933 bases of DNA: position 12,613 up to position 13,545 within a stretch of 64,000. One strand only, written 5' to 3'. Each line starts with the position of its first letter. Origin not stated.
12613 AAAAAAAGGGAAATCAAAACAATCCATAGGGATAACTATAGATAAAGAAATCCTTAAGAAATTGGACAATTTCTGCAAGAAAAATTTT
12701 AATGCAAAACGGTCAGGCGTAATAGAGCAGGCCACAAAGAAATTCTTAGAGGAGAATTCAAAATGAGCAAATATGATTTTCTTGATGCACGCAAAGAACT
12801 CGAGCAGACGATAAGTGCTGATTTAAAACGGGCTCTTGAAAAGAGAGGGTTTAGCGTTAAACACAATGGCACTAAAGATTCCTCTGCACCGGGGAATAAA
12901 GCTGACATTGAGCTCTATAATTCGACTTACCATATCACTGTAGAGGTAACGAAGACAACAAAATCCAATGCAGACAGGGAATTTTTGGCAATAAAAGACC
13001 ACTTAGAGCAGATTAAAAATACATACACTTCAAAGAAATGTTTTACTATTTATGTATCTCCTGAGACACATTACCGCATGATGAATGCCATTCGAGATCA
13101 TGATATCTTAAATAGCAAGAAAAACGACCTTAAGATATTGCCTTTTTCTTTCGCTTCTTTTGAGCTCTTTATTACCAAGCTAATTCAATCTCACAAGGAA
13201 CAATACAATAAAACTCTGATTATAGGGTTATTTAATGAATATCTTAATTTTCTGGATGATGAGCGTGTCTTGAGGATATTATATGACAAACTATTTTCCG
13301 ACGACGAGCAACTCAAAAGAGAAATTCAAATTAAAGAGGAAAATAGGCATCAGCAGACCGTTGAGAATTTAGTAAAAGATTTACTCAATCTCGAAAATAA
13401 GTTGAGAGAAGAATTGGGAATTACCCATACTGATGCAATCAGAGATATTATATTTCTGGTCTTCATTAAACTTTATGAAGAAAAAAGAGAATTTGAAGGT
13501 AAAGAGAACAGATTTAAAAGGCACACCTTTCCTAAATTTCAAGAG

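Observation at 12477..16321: R-M module without HsdR: RHH regulator, nuclease-like/methyltransferase fusion and HsdS (type IIB/BcgI-like?)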

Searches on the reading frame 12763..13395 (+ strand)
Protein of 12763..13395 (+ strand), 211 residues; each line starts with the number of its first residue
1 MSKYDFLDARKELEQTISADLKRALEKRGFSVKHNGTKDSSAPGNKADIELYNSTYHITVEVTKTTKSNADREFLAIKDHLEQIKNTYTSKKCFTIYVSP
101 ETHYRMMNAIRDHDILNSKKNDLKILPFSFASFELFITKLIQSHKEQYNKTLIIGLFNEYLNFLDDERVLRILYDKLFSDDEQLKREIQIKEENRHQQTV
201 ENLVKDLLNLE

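Call 7: search_solved_structures(query=window:12763-13395:+, max_evalue=10, show_alignments=3)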
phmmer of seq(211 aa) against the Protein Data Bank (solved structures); distinct sequences matched with E-value up to 10: 0.

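Call 48: predict_structure(alignment_id=A2)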
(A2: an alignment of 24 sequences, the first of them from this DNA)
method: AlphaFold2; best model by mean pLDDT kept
length: 185 residues; sequences in the alignment: 24
mean_pLDDT: 93.8   pTM: 0.90
mean pLDDT of the five models: 93.8, 93.7, 92.9, 92.1, 92.0
residues with pLDDT >= 90: 164; 70-90: 16; 50-70: 5; < 50: 0
segments of 3 or more residues with pLDDT < 50: none
pLDDT, mean of each block of 10 residues (from residue 1): 91 97 98 95 94 98 78 90 97 97 90 96 96 97 94 96 93 94 89
secondary structure, 60 per line:
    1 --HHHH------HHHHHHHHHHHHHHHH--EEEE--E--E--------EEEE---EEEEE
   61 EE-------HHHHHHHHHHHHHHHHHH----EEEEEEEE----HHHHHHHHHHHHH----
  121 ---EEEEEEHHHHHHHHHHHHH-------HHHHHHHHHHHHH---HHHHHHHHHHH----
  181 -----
elements in order: H3-6 H13-28 E31-34 E49-52 E56-62 H70-87 E92-99 H104-116 E124-129 H130-142 H150-162 H166-176

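Call 53: fold_search(model_id=the predicted structure, library=pdb)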
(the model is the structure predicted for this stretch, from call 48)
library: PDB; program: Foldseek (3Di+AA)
matches with E <= 10: 1076; with E <= 0.001: 9
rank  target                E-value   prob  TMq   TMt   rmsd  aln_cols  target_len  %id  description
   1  5lhc_A                1.5e-08  1.00  0.68  0.24   3.9       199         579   17  The structure of D456A mutant of Nt.BspD6I nicking endonuclease at 0.24 nm resolution . (released 2017-08-16)
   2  5liq_A                2.3e-08  1.00  0.70  0.25   4.1       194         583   15  The structure of C160S,C508S,C578S mutant of Nt.BspD6I nicking endonuclease at 0.185 nm resolution . (released 2017-08-02)
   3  6qnz_B                2.4e-08  1.00  0.70  0.26   4.7       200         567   16  Crystal structure of the site-specific DNA nickase N.BspD6I E418A Mutant (released 2020-03-04)
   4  5liz                  3.0e-08  1.00  0.70  0.24   4.0       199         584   16  The structure of Nt.BspD6I nicking endonuclease with all cysteines mutated by serine residues at 0.19 nm resolution . (released 2017-08-02)
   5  5lhc_B                5.7e-08  1.00  0.73  0.26   3.9       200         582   16  The structure of D456A mutant of Nt.BspD6I nicking endonuclease at 0.24 nm resolution . (released 2017-08-16)
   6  6qnz_A                7.0e-08  1.00  0.70  0.25   4.3       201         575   16  Crystal structure of the site-specific DNA nickase N.BspD6I E418A Mutant (released 2020-03-04)
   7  2ewf                  9.1e-08  1.00  0.69  0.24   4.1       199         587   16  Crystal structure of the site-specific DNA nickase N.BspD6I (released 2006-11-21)
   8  5liq_B                2.3e-07  1.00  0.71  0.25   4.2       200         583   16  The structure of C160S,C508S,C578S mutant of Nt.BspD6I nicking endonuclease at 0.185 nm resolution . (released 2017-08-02)
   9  2p14                  4.2e-07  1.00  0.63  0.62   5.2       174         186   14  Crystal structure of small subunit (R.BspD6I2) of the heterodimeric restriction endonuclease R.BspD6I (released 2008-03-11)
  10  9dou_A                3.2e-03  0.84  0.32  0.09  13.2       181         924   14  Taeniopygia guttata R2 retrotransposon (R2Tg) initiating target-primed reverse transcription (released 2025-05-21)
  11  1zp7_A                3.6e-03  0.94  0.32  0.37   8.4       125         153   14  The structure of Bacillus subtilis RecU Holliday junction resolvase and its role in substrate selection and sequence s (released 2005-09-20)
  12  1zp7_B                4.7e-03  0.95  0.33  0.37   7.6       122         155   14  The structure of Bacillus subtilis RecU Holliday junction resolvase and its role in substrate selection and sequence s (released 2005-09-20)
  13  1rzn_B                5.7e-03  0.96  0.35  0.42   8.1       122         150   15  Crystal Structure of Penicillin-binding protein-related factor A from Bacillus Subtilis. (released 2004-11-30)
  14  6wam_F                6.5e-03  0.75  0.36  0.19  13.7       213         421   14  Structure of Acinetobacter baumannii Cap4 SAVED/CARF-domain containing receptor (released 2020-06-17)
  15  8iby_C                7.0e-03  0.85  0.29  0.09   7.1       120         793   10  Structure of R2 with 5'ORF (released 2023-09-20)
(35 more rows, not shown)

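Call 55: search_solved_structures(query=A2, max_evalue=10, show_alignments=4)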
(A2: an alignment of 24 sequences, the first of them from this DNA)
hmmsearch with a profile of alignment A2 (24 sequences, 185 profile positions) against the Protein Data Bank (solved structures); distinct sequences matched with E-value up to 10: 12.
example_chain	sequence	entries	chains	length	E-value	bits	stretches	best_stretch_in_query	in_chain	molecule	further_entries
6qnz_A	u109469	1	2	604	3.7e-08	36.6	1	23-154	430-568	Heterodimeric restriction endonuclease R.BspD6I large subunit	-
2ewf_A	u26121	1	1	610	3.8e-08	36.5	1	23-154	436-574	Nicking endonuclease N.BspD6I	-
5liq_A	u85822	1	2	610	6.1e-08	35.9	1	23-154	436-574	Nicking endonuclease N.BspD6I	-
5liz_A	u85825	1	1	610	6.1e-08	35.9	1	23-154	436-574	Nicking endonuclease N.BspD6I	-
5lhc_A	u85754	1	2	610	6.9e-07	32.4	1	23-154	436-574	Nicking endonuclease N.BspD6I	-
3o60_A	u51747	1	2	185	0.027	17.5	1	120-164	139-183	Lin0861 protein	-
7e2c_A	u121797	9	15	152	0.39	13.7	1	51-101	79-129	TRAPP-associated protein TCA17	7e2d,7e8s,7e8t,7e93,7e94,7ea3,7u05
3pr6_A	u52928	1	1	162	0.44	13.5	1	51-101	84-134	TRAPP-associated protein TCA17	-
4s3g_A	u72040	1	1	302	0.45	13.5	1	48-109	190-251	1-phosphatidylinositol phosphodiesterase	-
3v16_A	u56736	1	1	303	0.46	13.4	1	48-109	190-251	1-phosphatidylinositol phosphodiesterase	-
3v18_A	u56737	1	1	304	0.46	13.4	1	48-109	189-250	1-phosphatidylinositol phosphodiesterase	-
4f2b_A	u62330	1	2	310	0.48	13.4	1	49-109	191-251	1-phosphatidylinositol phosphodiesterase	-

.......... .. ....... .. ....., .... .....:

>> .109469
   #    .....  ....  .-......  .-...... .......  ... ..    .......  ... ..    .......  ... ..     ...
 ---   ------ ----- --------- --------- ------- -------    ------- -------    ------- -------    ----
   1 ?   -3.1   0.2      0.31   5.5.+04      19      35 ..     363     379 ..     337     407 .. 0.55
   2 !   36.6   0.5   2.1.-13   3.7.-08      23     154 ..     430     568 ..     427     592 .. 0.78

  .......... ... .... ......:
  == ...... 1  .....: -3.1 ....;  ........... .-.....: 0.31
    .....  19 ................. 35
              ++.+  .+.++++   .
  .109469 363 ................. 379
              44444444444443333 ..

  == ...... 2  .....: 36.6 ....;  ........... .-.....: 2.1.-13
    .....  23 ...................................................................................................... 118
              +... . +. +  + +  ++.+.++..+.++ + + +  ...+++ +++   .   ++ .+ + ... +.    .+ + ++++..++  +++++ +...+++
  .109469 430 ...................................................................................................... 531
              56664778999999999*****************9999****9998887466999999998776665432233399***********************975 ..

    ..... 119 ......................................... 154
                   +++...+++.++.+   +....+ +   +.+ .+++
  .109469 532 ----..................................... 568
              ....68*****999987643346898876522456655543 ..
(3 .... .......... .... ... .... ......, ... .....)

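Call 75: search_protein_representatives(alignment_id=A2)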
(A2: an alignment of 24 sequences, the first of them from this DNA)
Query: 24 sequences, 185 profile positions. Proteins with E-value up to 0.001 (for the whole library): 181; up to 1e-10: 75; up to 1e-30: 27. The best 150 are listed.
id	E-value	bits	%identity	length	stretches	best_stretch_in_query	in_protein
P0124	3.0e-89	314.0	-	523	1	1-185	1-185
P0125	8.7e-88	309.2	-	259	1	1-185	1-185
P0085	1.0e-81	289.4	-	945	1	1-184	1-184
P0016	1.2e-80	285.9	-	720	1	2-185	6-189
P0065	3.5e-80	284.4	-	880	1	1-184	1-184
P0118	2.3e-78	278.5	-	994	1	4-184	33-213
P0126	9.9e-77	273.2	-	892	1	1-185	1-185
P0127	3.3e-74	264.9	-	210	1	1-185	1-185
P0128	7.7e-70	250.7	-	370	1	2-181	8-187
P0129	6.5e-61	221.6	-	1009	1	1-185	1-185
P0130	8.2e-61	221.3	-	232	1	1-184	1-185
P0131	1.4e-58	214.0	-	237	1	1-184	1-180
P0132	9.3e-58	211.3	-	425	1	1-184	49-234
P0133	7.5e-57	208.4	-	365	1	1-185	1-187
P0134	3.6e-52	193.1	-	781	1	1-184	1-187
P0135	3.0e-51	190.1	-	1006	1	1-185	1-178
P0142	7.6e-34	133.4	-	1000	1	2-184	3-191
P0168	1.0e-19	87.4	-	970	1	1-184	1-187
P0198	1.7e-08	50.8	-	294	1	20-143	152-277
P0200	1.8e-08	50.7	-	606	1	35-160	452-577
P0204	1.7e-07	47.5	-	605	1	13-162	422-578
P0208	2.4e-07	47.0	-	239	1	29-161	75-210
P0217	9.3e-07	45.1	-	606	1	21-163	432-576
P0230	5.3e-06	42.6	-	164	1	34-164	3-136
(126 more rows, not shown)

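Call 76: search_protein_families(library=pfam, proteins=[P0129, P0135, P0142, P0168, P0200, P0204, P0217, P0208, P0230, P0198], max_evalue=0.001)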
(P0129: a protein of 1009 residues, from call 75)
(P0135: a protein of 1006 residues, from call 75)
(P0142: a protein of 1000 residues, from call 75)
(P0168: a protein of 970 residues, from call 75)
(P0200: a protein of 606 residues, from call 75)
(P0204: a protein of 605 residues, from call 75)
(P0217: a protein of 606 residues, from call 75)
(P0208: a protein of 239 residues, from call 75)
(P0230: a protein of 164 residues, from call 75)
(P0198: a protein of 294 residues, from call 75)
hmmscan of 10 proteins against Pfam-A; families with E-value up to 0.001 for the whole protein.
P0129 (1009 aa): 3 families
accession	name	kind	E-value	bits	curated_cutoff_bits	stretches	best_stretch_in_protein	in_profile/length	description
PF02384.22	N6_Mtase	-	1.1e-31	110.8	20.4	1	326-492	2-155/311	N-6 DNA Methylase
PF01170.24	UPF0020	-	1.6e-12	48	22.3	1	357-484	17-143/197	RMKL-like, methyltransferase domain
PF20473.4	MmeI_Mtase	-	3.4e-09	36.7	27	1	371-433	22-84/259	MmeI, DNA-methyltransferase domain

P0135 (1006 aa): 4 families
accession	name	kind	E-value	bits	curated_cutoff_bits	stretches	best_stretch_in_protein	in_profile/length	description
PF02384.22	N6_Mtase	-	1e-28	101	20.4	2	318-472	2-140/311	N-6 DNA Methylase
PF20473.4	MmeI_Mtase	-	4.8e-08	32.9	27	1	351-427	14-85/259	MmeI, DNA-methyltransferase domain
PF01170.24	UPF0020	-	2.5e-07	31.1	22.3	1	352-468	20-133/197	RMKL-like, methyltransferase domain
PF09491.16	RE_AlwI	-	9.3e-06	25.3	23.1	1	38-124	345-436/441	AlwI restriction endonuclease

P0142 (1000 aa): 1 family
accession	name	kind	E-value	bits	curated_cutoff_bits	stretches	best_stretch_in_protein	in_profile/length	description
PF02384.22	N6_Mtase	-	3.5e-20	73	20.4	1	339-484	3-138/311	N-6 DNA Methylase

P0168 (970 aa): 3 families
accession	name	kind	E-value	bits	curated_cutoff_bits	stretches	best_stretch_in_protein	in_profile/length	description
PF02384.22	N6_Mtase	-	2.3e-22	80.1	20.4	1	331-483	3-138/311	N-6 DNA Methylase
PF20473.4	MmeI_Mtase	-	1.7e-07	31.1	27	1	365-438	12-85/259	MmeI, DNA-methyltransferase domain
PF01170.24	UPF0020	-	0.00046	20.4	22.3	0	362-482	18-133/197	RMKL-like, methyltransferase domain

P0200 (606 aa): 1 family
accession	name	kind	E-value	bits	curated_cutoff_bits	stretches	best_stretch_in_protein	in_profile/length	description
PF09491.16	RE_AlwI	-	8.4e-54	183.6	23.1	1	109-553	2-440/441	AlwI restriction endonuclease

P0204 (605 aa): 1 family
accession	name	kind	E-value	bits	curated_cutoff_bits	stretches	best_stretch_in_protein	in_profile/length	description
PF09491.16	RE_AlwI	-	1.4e-78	265.3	23.1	1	106-550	2-441/441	AlwI restriction endonuclease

P0217 (606 aa): 1 family
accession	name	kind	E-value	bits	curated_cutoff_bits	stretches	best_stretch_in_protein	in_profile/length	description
PF09491.16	RE_AlwI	-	1.5e-86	291.6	23.1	1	99-549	2-441/441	AlwI restriction endonuclease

P0208 (239 aa): 1 family
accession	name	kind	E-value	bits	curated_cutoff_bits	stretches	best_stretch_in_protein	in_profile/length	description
PF09491.16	RE_AlwI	-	4.4e-46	158.2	23.1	1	8-182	264-440/441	AlwI restriction endonuclease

P0230 (164 aa): 1 family
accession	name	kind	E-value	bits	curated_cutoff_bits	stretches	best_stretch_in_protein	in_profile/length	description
PF09491.16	RE_AlwI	-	9.8e-35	120.8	23.1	1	2-104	333-439/441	AlwI restriction endonuclease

P0198 (294 aa): 1 family
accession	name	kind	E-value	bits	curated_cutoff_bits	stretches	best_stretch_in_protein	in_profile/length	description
PF09491.16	RE_AlwI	-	4.1e-15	56.1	23.1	1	106-270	270-441/441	AlwI restriction endonuclease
